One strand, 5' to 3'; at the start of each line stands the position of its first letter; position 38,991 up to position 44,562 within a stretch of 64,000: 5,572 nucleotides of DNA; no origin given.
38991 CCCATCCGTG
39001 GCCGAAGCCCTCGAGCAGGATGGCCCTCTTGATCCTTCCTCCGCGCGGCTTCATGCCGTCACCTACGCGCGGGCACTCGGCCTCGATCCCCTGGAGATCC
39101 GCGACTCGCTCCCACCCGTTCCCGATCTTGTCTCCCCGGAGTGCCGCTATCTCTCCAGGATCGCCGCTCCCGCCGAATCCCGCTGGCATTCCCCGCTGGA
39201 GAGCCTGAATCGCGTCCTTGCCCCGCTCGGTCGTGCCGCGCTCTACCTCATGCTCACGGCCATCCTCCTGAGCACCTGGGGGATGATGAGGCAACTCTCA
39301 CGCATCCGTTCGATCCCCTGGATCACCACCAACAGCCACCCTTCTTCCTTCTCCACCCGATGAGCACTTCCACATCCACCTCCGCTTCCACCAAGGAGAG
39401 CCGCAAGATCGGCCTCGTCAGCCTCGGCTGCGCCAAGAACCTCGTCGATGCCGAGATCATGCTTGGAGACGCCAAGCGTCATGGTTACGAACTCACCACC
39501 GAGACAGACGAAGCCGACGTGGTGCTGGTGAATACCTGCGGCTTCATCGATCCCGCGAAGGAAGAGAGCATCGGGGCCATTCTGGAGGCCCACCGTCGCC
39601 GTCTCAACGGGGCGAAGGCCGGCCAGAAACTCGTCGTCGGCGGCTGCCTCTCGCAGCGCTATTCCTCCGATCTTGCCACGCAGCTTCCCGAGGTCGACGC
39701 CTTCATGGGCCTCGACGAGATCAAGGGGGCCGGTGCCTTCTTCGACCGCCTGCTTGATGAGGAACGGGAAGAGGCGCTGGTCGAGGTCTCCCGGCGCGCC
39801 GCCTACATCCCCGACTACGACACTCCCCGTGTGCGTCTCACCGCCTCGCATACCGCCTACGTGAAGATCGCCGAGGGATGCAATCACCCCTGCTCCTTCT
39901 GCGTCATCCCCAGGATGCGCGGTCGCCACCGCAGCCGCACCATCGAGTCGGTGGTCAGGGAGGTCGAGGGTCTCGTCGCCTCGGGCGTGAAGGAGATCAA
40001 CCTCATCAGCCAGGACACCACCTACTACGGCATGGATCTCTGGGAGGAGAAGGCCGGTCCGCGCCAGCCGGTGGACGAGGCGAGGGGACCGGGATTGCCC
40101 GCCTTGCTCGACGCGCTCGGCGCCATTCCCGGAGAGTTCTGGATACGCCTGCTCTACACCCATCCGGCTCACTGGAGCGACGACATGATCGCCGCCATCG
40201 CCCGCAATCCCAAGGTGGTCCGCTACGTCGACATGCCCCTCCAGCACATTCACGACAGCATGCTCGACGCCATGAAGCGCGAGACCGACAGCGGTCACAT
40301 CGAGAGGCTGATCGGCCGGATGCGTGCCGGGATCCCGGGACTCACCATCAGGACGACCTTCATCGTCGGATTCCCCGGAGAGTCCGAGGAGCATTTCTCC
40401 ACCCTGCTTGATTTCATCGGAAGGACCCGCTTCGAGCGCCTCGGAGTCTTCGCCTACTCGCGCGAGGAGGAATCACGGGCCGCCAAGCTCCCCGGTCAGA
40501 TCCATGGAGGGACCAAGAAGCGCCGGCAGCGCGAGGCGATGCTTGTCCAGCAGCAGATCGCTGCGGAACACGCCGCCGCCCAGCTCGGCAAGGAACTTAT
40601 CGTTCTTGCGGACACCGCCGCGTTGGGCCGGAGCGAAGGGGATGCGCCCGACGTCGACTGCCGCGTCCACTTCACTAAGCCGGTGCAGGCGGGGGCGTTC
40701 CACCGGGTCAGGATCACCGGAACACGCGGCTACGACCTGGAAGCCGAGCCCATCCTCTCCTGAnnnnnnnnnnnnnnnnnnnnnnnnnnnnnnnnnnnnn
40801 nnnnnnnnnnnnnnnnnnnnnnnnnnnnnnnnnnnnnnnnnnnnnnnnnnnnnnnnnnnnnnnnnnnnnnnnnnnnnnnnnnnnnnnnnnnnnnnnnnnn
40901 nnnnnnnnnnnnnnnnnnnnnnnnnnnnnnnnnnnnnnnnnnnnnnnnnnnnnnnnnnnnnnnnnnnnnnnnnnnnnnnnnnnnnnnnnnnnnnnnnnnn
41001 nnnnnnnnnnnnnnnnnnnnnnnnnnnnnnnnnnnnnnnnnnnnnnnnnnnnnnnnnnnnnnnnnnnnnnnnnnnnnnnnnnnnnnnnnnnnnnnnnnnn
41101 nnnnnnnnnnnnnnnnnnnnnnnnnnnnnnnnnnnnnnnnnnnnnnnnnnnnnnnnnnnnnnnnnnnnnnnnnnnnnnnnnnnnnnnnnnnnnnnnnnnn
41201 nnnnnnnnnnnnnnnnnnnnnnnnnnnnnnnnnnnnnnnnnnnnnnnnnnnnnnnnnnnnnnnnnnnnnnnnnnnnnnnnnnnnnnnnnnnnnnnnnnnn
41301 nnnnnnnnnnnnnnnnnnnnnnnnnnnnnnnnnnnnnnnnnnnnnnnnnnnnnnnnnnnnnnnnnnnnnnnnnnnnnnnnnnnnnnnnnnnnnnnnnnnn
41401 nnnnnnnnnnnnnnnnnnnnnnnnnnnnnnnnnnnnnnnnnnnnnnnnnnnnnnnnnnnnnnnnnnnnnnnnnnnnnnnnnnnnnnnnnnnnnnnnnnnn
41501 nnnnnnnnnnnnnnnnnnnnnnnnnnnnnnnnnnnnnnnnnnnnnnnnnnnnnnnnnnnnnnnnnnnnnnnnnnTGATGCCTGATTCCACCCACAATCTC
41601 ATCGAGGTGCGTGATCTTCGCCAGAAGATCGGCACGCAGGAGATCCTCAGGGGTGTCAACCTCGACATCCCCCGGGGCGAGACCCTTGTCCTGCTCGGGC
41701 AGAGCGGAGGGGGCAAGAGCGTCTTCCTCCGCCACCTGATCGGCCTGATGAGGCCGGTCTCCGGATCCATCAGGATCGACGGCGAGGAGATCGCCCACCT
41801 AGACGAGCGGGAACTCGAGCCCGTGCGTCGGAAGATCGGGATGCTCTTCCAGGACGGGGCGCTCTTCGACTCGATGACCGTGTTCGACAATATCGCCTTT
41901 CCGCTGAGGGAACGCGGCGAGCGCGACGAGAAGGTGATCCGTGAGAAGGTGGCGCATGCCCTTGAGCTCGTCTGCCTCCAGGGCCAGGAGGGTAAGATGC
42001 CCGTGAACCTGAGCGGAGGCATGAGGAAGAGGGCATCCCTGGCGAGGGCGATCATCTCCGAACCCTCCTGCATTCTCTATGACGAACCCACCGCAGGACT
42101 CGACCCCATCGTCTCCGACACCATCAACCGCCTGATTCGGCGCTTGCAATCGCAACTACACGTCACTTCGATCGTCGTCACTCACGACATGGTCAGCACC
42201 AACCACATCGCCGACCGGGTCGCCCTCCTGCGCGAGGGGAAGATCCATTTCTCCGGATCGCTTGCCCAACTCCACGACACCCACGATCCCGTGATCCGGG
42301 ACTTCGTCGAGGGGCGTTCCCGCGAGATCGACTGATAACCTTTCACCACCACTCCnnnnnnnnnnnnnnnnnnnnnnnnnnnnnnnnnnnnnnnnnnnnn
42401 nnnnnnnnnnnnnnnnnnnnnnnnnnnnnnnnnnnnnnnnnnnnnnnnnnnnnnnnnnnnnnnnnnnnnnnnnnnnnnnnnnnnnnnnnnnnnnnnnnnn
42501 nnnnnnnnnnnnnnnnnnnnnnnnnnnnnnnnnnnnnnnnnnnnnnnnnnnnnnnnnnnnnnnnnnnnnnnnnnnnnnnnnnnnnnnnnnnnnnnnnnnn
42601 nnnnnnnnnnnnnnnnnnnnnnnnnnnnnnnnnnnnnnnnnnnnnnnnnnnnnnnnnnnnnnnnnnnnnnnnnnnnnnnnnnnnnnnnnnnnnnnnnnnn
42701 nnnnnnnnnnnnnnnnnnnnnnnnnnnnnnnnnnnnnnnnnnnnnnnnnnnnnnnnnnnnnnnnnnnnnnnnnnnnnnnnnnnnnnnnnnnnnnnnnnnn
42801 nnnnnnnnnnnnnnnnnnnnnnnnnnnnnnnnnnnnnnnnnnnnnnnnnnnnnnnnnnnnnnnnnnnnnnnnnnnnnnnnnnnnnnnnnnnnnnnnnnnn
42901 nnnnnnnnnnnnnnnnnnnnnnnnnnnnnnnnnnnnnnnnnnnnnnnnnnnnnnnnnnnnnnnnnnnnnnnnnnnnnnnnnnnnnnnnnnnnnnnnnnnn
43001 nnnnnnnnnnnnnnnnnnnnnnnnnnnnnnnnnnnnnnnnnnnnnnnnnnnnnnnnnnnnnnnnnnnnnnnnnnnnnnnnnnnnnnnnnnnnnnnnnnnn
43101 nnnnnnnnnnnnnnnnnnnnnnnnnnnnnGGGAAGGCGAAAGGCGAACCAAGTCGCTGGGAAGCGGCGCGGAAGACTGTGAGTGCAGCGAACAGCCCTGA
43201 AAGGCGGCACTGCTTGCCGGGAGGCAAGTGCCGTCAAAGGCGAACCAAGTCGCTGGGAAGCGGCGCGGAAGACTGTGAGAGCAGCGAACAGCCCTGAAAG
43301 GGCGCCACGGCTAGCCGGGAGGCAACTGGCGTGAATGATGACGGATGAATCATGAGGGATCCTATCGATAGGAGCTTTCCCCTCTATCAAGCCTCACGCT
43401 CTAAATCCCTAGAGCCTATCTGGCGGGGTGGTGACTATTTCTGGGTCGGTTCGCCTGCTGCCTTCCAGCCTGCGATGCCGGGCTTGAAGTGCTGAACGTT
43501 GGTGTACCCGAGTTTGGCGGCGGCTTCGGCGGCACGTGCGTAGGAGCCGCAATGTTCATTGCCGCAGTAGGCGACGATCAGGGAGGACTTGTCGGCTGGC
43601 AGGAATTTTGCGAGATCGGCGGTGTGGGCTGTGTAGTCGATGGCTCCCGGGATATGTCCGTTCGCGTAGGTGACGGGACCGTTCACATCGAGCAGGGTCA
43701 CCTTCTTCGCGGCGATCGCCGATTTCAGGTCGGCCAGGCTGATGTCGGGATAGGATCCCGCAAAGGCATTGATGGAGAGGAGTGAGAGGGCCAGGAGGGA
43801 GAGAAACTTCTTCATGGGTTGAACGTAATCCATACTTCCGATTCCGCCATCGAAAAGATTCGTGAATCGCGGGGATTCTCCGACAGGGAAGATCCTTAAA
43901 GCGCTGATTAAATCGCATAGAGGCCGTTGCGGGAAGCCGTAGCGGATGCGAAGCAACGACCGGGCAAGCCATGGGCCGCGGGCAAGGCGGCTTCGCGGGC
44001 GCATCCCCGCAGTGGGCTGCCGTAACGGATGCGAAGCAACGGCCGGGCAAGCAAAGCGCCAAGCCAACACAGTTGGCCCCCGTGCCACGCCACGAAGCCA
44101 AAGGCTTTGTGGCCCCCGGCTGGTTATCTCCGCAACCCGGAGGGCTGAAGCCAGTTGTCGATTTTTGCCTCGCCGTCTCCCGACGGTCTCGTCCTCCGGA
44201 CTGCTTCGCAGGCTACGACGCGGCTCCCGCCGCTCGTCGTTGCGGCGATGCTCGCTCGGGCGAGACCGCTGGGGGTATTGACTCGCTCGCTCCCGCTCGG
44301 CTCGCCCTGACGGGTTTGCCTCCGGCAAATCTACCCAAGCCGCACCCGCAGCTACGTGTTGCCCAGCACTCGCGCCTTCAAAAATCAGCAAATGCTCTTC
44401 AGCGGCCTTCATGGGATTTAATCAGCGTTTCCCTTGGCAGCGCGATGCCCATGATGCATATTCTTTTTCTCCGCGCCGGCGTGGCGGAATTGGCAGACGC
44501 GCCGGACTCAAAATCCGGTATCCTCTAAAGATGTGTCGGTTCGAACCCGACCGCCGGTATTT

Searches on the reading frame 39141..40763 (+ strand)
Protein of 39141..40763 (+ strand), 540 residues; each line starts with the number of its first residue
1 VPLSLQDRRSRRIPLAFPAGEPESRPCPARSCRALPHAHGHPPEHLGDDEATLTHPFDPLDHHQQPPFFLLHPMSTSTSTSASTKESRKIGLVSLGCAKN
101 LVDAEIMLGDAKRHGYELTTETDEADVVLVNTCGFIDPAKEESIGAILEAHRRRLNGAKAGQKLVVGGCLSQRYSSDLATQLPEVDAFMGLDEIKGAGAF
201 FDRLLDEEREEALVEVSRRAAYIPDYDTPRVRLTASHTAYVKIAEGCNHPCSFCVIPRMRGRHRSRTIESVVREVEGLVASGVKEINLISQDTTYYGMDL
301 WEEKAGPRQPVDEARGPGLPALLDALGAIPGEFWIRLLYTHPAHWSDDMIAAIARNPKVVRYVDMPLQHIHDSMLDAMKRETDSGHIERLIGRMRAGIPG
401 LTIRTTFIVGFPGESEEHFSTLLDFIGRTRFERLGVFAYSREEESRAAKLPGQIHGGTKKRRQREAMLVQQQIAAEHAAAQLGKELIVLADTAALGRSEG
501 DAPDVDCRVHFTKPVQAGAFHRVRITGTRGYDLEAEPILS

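Call 67: search_protein_families(library=pfam, proteins=[window:39141-40763:+], max_evalue=0.001)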
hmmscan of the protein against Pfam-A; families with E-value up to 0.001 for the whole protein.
window:39141-40763:+ (540 aa): 3 families
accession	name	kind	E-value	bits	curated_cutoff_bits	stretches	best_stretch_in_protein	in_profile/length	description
PF00919.26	UPF0004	-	7.1e-25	87.3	27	1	89-190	1-98/98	Uncharacterized protein family UPF0004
PF04055.27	Radical_SAM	-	1.2e-20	74.7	29.5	1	242-426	2-166/166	Radical SAM superfamily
PF18693.7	TRAM_2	-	2.7e-12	47.1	27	1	483-538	2-63/63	TRAM domain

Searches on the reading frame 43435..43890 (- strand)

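Call 60: search_protein_families(library=pfam, proteins=[window:43435-43890:-], max_evalue=0.01)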
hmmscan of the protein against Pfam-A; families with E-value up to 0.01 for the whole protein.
window:43435-43890:- (151 aa): 1 family
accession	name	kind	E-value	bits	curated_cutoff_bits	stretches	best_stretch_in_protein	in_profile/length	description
PF00581.25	Rhodanese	-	5.5e-16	59.3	22.2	1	52-145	2-102/102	Rhodanese-like domain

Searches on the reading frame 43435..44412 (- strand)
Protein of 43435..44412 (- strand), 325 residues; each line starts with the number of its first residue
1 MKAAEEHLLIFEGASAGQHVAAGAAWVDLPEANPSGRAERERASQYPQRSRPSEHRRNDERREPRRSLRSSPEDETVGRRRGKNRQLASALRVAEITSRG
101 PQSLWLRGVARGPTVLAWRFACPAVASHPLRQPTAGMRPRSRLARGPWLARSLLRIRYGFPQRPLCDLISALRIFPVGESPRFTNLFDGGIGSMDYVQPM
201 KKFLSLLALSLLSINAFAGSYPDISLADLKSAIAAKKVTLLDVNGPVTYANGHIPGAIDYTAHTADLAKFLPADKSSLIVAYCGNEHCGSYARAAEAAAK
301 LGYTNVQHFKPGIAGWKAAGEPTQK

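Call 60: search_protein_families(library=pfam, proteins=[window:43435-44412:-], max_evalue=0.01)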
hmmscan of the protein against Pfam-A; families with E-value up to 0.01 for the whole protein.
window:43435-44412:- (325 aa): 1 family
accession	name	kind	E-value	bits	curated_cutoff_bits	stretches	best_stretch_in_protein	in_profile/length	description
PF00581.25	Rhodanese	-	2.6e-15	57.2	22.2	1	226-319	2-102/102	Rhodanese-like domain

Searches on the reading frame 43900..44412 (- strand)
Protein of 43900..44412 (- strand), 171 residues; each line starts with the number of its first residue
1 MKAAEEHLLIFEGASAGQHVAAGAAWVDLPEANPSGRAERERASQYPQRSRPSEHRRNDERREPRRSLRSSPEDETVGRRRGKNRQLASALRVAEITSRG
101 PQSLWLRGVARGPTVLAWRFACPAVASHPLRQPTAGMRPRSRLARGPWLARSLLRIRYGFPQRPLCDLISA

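Call 61: find_homologous_proteins(query=window:43900-44412:-, max_evalue=0.001)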
Query window:43900-44412:- (171 aa): 112 proteins with E <= 0.001 among 805 candidates.
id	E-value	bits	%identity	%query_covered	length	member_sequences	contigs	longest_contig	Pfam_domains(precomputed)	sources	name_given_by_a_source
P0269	1.0e-58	216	72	95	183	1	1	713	-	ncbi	-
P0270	9.1e-53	197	67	100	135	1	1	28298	-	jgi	-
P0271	3.7e-52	195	67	100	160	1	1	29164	-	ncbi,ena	-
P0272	3.9e-52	195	57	84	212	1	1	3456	-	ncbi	-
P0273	3.4e-51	192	58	100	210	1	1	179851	-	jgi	jgi:hypothetical protein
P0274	1.6e-50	189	85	64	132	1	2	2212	-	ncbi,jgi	jgi:hypothetical protein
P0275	9.5e-50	187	65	95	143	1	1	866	-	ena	-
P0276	1.7e-48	183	64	95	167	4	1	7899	-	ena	-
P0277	5.0e-48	181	75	77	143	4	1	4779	-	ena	-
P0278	5.0e-48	181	69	80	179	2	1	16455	-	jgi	jgi:hypothetical protein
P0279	6.6e-48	181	69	64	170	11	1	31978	-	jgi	jgi:hypothetical protein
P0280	1.7e-47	179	85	61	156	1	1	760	-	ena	-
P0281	1.9e-47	179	63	95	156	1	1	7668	-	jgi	jgi:hypothetical protein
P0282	4.2e-47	178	50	100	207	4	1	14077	-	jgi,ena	-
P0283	1.9e-46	176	89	58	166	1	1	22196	-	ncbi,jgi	jgi:hypothetical protein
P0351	7.6e-19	86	54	64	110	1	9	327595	-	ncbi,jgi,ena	-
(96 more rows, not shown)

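Call 64: find_encoding_contigs(protein=P0351, flank=10000, max_places=10)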
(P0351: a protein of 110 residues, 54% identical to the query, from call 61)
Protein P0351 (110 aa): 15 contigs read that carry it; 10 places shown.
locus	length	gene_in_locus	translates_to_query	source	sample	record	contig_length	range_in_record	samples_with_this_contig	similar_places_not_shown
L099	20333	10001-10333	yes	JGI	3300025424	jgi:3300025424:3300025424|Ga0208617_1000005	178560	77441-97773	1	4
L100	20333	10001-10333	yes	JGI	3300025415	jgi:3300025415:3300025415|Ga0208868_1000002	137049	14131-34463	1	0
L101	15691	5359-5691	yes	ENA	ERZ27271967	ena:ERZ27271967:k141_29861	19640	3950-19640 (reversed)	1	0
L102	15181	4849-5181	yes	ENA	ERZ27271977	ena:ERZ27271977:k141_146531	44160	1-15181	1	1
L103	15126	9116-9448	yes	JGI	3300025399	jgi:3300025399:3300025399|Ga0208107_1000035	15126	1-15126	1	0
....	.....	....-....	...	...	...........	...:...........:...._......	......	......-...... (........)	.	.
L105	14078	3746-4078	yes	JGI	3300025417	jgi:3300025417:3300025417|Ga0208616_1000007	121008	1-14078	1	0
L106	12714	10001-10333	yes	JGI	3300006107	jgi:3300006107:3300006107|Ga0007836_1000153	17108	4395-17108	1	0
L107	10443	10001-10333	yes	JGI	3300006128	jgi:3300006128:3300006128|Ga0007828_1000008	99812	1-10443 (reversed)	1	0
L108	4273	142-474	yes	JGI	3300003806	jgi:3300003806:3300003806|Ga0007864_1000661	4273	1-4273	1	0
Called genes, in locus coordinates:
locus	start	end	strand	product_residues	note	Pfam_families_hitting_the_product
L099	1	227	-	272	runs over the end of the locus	-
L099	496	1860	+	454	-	PF00206:Lyase_1, PF14698:ASL_C2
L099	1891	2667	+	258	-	PF00902:TatC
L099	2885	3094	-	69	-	-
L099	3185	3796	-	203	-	-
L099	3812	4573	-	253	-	PF20464:MmeI_N (weak)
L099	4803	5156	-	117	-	PF00462:Glutaredoxin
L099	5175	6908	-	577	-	PF24685:OB_RRP5_4th (faint), PF00575:S1, PF00575:S1, PF00575:S1, PF23459:S1_RRP5 (weak), PF00575:S1, PF00575:S1, PF23459:S1_RRP5 (weak), +4 more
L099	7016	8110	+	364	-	PF21016:RlmN_N, PF04055:Radical_SAM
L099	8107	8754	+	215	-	PF00149:Metallophos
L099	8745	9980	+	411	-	PF07690:MFS_1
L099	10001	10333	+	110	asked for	-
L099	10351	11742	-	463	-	PF01704:UDPGP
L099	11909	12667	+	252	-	PF13241:NAD_binding_7 (faint), PF00106:adh_short, PF01370:Epimerase (weak), PF08659:KR, PF13561:adh_short_C2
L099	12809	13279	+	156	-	PF00300:His_Phos_1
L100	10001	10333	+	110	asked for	-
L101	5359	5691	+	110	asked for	-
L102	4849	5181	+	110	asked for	-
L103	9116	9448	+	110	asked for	-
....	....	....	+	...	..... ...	-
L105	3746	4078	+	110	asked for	-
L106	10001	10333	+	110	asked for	-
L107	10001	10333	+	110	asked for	-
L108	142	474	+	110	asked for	-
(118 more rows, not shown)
